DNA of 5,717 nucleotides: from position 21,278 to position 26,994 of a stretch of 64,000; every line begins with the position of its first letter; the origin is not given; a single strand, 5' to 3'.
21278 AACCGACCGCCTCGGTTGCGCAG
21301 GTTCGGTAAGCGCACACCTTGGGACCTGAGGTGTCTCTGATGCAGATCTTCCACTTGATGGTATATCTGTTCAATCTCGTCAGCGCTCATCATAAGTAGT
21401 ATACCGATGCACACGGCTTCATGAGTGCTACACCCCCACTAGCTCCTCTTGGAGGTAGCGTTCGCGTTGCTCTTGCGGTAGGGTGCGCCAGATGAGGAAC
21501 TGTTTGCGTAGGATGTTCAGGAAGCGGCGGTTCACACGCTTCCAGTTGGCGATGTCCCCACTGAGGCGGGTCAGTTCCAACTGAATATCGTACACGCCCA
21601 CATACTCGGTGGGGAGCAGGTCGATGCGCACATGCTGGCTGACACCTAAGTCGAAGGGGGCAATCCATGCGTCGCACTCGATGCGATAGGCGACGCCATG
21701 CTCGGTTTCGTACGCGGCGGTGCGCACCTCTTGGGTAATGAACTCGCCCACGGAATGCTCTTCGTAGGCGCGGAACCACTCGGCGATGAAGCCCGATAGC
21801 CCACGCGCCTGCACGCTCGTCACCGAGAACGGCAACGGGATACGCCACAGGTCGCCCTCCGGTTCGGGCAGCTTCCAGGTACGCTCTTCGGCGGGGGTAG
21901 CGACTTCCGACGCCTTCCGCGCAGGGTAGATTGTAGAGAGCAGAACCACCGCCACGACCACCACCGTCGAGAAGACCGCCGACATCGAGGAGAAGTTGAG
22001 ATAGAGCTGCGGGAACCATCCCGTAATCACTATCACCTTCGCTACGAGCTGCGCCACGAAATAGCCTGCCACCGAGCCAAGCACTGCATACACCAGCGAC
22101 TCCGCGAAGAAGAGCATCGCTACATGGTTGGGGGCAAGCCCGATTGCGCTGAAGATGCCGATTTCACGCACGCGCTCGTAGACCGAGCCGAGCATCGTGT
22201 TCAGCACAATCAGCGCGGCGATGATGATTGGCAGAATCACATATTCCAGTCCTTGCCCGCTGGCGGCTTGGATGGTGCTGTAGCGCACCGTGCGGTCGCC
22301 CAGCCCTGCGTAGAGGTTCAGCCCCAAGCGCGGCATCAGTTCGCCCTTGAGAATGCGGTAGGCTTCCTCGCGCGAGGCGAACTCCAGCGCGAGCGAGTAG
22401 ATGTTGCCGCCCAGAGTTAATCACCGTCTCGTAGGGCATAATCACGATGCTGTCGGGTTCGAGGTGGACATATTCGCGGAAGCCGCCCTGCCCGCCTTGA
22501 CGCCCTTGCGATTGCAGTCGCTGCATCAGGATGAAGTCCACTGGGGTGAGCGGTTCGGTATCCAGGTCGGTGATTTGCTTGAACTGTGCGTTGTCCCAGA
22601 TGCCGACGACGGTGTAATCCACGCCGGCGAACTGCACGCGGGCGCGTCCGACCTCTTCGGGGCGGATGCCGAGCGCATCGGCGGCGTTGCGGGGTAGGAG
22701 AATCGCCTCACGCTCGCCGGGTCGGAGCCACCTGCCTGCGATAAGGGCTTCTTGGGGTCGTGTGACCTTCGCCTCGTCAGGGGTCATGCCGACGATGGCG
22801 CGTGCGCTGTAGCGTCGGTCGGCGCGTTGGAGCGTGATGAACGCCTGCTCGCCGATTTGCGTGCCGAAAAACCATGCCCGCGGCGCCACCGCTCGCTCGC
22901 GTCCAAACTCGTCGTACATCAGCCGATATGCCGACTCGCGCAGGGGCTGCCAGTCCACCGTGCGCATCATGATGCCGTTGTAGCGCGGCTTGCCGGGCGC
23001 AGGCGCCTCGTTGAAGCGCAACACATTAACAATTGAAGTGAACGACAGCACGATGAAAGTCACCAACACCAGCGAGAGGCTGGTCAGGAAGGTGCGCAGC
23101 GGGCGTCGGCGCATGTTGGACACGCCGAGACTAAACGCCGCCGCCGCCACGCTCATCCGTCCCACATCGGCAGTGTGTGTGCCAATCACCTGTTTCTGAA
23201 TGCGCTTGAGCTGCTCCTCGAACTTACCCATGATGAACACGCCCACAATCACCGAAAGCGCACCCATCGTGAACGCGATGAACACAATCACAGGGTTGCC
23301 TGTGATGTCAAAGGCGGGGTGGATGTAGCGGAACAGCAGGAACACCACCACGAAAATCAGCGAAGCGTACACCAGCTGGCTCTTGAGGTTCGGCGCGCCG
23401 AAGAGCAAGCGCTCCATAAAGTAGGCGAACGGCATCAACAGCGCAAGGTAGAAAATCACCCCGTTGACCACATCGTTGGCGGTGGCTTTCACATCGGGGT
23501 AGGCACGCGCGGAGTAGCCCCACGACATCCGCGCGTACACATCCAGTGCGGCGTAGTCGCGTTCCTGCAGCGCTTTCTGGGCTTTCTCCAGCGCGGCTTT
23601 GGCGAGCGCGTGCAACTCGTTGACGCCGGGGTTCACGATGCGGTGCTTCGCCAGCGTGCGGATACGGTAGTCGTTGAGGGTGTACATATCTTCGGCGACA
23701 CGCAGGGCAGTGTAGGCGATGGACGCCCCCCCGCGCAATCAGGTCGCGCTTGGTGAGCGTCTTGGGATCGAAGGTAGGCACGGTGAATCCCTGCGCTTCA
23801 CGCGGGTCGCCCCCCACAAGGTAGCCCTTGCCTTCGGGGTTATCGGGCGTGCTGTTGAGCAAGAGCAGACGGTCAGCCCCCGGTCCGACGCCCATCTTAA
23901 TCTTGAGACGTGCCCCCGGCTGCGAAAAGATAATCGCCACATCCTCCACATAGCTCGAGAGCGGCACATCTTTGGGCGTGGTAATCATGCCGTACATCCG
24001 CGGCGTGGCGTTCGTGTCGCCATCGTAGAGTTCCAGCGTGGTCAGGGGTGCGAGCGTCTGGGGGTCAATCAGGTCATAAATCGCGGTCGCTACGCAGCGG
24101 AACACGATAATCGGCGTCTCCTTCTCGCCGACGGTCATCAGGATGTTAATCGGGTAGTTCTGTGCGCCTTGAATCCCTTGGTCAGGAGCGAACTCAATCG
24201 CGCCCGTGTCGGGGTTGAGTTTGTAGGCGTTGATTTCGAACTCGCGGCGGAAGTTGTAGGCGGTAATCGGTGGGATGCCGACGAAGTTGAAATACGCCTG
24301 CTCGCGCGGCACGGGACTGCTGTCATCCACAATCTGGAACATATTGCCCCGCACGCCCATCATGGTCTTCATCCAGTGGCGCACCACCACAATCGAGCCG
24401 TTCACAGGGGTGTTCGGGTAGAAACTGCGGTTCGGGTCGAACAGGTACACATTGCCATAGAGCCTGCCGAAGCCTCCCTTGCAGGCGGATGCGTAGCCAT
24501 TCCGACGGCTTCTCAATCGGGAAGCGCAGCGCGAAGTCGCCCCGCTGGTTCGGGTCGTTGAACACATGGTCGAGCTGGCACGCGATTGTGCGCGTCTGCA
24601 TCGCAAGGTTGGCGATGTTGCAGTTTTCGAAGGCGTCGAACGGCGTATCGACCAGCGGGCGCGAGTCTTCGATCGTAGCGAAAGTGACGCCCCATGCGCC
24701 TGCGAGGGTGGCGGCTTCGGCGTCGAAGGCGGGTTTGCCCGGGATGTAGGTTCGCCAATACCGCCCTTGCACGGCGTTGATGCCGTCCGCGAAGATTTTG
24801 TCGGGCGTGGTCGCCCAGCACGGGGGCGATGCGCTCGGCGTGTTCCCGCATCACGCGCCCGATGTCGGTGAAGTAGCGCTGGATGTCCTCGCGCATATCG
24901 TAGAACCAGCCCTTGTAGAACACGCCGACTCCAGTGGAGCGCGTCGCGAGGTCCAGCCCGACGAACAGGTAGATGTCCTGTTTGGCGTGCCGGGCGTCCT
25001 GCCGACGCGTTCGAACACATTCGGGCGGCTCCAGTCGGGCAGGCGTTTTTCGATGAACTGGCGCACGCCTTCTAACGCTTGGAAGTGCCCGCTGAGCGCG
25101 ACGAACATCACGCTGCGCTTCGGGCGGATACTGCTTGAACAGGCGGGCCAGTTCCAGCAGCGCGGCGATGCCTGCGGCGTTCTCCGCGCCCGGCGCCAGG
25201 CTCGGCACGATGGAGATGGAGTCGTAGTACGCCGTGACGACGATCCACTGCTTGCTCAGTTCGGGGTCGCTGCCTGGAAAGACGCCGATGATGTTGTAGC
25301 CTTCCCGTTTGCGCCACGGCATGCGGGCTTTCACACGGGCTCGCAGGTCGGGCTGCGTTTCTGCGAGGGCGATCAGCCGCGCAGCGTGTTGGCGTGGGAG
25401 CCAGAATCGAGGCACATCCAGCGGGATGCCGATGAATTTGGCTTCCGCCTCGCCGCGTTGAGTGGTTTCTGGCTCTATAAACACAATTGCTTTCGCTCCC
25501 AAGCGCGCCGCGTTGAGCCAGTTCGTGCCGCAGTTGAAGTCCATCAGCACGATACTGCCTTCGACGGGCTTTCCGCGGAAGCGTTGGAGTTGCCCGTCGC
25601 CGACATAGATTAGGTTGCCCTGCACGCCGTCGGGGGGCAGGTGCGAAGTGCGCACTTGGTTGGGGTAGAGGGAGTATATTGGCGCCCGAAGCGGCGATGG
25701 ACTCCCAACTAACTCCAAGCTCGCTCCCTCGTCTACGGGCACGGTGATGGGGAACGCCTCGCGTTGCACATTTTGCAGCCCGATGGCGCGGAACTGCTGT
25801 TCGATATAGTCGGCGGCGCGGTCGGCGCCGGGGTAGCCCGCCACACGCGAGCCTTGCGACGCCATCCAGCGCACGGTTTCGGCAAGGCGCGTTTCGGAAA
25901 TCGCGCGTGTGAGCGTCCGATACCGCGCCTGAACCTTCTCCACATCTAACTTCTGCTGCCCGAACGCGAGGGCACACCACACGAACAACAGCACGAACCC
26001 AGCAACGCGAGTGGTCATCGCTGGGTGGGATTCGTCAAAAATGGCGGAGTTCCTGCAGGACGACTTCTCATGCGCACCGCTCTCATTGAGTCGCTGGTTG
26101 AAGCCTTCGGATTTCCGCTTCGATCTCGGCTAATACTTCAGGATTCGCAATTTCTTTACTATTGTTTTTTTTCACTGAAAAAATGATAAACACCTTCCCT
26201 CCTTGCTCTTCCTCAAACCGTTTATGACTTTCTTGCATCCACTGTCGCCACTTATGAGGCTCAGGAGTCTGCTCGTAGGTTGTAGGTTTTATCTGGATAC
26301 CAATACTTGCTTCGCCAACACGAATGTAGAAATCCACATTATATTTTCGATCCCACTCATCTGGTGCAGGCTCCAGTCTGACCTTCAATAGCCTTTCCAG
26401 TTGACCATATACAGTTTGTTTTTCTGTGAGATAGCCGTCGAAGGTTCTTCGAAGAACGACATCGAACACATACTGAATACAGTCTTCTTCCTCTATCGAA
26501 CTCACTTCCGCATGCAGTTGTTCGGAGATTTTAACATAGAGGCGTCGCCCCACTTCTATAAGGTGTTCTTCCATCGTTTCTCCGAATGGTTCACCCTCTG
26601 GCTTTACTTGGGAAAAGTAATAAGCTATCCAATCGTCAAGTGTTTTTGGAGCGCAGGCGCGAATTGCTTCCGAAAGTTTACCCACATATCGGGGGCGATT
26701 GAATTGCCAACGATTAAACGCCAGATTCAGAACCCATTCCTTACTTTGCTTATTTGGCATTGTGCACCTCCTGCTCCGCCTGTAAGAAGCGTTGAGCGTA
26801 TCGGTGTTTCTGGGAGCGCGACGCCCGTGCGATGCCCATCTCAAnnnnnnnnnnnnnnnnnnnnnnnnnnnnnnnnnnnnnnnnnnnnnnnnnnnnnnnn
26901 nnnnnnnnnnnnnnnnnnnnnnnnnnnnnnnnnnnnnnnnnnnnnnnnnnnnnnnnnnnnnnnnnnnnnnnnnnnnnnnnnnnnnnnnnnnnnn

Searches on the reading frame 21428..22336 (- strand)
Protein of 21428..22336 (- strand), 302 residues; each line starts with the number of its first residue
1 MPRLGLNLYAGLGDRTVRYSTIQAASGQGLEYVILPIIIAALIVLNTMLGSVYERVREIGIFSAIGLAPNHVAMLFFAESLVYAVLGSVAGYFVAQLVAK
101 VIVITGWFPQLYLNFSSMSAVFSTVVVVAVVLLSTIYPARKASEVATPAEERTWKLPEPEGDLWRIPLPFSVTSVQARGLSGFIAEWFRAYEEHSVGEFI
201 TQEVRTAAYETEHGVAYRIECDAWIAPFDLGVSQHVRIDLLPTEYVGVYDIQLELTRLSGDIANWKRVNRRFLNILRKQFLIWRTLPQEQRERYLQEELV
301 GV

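Call 19: search_protein_families(library=pfam, proteins=[window:21428-22336:-], max_evalue=0.01)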
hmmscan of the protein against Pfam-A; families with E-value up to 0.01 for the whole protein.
window:21428-22336:- (302 aa): 1 family
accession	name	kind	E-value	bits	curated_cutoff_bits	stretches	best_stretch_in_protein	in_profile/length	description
PF02687.27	FtsX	-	7.1e-16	58.8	25.5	1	35-143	6-116/120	FtsX-like permease C-terminal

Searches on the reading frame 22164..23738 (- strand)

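Call 19: search_protein_families(library=pfam, proteins=[window:22164-23738:-], max_evalue=0.01)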
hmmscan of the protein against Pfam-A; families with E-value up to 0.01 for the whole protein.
window:22164-23738:- (524 aa): 1 family
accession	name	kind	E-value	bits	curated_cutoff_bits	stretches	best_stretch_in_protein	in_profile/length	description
PF12704.14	MacB_PCD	-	2.8e-08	34.7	27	1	216-409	1-177/207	MacB-like periplasmic core domain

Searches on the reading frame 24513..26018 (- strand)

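Call 19: search_protein_families(library=pfam, proteins=[window:24513-26018:-], max_evalue=0.01)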
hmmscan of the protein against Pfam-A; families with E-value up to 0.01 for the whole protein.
window:24513-26018:- (501 aa): 2 families
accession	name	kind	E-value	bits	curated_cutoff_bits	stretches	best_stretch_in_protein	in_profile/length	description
PF04389.22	Peptidase_M28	-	8.3e-08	32.6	21.3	1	242-306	1-59/193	Peptidase family M28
PF02225.27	PA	-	0.0013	19.2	23.9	1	133-190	2-66/95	PA domain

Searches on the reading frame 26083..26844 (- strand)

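Call 4: search_protein_families(library=pfam, proteins=[window:26083-26844:-])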
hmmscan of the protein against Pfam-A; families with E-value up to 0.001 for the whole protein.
window:26083-26844:- (253 aa): 1 family
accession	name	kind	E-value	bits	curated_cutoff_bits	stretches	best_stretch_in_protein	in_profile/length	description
PF09568.16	RE_MjaI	-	7.9e-43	146.6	22.7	1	36-218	1-164/164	MjaI restriction endonuclease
